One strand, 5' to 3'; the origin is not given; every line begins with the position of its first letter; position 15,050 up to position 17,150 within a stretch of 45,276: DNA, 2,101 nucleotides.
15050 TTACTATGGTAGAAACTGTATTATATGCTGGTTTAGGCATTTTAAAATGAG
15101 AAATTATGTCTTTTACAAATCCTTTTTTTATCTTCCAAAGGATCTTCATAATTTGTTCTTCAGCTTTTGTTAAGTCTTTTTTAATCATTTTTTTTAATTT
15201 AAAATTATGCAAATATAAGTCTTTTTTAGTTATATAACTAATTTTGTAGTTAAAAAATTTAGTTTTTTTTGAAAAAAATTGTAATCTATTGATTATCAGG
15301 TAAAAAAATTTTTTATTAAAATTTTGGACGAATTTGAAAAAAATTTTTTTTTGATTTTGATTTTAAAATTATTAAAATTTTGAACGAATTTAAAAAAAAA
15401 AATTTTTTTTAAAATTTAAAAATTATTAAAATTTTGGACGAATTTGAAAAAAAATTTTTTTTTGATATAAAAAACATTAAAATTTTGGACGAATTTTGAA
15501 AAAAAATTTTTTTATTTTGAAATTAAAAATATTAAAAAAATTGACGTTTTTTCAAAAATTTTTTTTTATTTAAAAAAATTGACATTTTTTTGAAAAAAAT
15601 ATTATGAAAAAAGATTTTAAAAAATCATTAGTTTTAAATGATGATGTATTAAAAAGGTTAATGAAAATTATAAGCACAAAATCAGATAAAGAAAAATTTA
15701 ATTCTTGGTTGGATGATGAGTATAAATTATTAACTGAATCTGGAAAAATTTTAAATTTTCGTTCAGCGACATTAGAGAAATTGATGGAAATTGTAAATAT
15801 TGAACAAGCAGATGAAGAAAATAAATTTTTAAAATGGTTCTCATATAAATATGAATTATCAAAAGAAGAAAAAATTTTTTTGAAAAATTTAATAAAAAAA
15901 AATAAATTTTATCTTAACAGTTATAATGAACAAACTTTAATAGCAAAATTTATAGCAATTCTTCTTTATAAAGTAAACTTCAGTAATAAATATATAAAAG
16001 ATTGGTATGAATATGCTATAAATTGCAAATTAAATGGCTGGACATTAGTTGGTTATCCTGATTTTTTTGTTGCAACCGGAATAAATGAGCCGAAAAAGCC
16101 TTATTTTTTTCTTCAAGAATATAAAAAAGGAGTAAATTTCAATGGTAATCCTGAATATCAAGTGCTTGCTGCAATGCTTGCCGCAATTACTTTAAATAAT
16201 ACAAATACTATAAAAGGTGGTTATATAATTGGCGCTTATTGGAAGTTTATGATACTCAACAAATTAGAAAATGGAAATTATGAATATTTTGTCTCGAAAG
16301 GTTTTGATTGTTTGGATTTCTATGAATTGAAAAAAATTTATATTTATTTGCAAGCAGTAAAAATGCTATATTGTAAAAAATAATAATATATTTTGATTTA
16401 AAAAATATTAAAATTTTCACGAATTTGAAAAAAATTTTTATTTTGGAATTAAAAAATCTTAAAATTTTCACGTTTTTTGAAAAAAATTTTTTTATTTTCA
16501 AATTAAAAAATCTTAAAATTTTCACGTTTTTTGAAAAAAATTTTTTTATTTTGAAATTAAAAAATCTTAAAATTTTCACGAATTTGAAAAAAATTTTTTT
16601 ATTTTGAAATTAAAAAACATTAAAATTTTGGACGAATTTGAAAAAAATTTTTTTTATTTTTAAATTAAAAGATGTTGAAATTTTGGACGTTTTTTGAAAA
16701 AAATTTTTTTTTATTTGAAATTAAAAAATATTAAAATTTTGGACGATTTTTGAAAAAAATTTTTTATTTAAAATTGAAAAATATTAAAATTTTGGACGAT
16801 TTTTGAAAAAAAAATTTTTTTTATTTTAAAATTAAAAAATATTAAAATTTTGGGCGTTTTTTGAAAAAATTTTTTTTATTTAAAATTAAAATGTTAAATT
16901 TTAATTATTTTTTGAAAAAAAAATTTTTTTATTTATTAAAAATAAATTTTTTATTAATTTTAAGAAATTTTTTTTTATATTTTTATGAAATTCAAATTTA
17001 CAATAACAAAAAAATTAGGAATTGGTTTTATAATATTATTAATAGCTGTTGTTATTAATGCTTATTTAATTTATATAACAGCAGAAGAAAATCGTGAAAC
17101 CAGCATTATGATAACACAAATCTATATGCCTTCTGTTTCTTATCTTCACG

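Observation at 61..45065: Pervasive ~51-56 bp A/T-palindromic repeat family occupies about half of all intergenic DNA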

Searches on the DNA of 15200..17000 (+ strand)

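Call 48: search_rna_families(source=window, start=15200, end=17000, threshold=evalue, max_evalue=1)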
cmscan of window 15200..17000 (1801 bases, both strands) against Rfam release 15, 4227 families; matches with E-value up to 1: 1.
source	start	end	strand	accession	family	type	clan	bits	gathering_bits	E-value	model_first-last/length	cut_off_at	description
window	16181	16237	+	RF02844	RefA9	Gene; antisense;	-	25.8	49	0.3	1-64/64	no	Enterococcus sRNA A9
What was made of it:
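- On Any Rfam RNA family: In 15200-17000 at E<=1 the only hit lies outside the arrays (call 48).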

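Call 71: search_dna_similar(query=window:16389-16934:+, collection=plasmids, mode=distant, max_rows=8)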
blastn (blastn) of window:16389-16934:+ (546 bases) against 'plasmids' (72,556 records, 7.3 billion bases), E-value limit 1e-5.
No match.

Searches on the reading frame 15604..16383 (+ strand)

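Call 17: search_protein_families(library=pfam, proteins=[window:15604-16383:+])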
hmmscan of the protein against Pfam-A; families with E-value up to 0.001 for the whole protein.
window:15604-16383:+ (259 aa): 0 families

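Call 68: search_protein_families(library=pfam, proteins=[L177:8279-8896:-, L174:9736-10587:-, window:15604-16383:+], max_evalue=1)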
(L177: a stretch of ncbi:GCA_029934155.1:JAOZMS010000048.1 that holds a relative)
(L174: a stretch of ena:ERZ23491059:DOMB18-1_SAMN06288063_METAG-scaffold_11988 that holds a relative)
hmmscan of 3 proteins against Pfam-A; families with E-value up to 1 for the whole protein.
L177:8279-8896:- (205 aa): 2 families
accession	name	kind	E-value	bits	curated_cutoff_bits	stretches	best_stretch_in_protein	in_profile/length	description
PF06295.17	ZapG-like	-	0.064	13.7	33.5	1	23-82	27-86/123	Z-ring associated protein G-like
PF07788.17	PDDEXK_10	-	0.12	12.8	21.2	1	111-148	3-39/74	PD-(D/E)XK nuclease superfamily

L174:9736-10587:- (283 aa): 3 families
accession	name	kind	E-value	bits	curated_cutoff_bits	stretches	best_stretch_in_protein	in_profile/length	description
PF01385.25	OrfB_IS605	-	5.9e-22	78.6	30.5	1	52-166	2-117/120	Probable transposase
PF07282.18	Cas12f1-like_TNB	-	2.8e-11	43.8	26.3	1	187-258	1-60/60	Cas12f1-like, TNB domain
PF24450.1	DUF7566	-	0.011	15.8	27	1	60-184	6-112/336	Family of unknown function (DUF7566)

window:15604-16383:+ (259 aa): 1 family
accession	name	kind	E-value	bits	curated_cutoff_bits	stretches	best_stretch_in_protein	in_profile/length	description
PF22158.1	M157_N_1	-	0.2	12.1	27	1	57-108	3-53/139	MHC class I-like protein M157, N-terminal domain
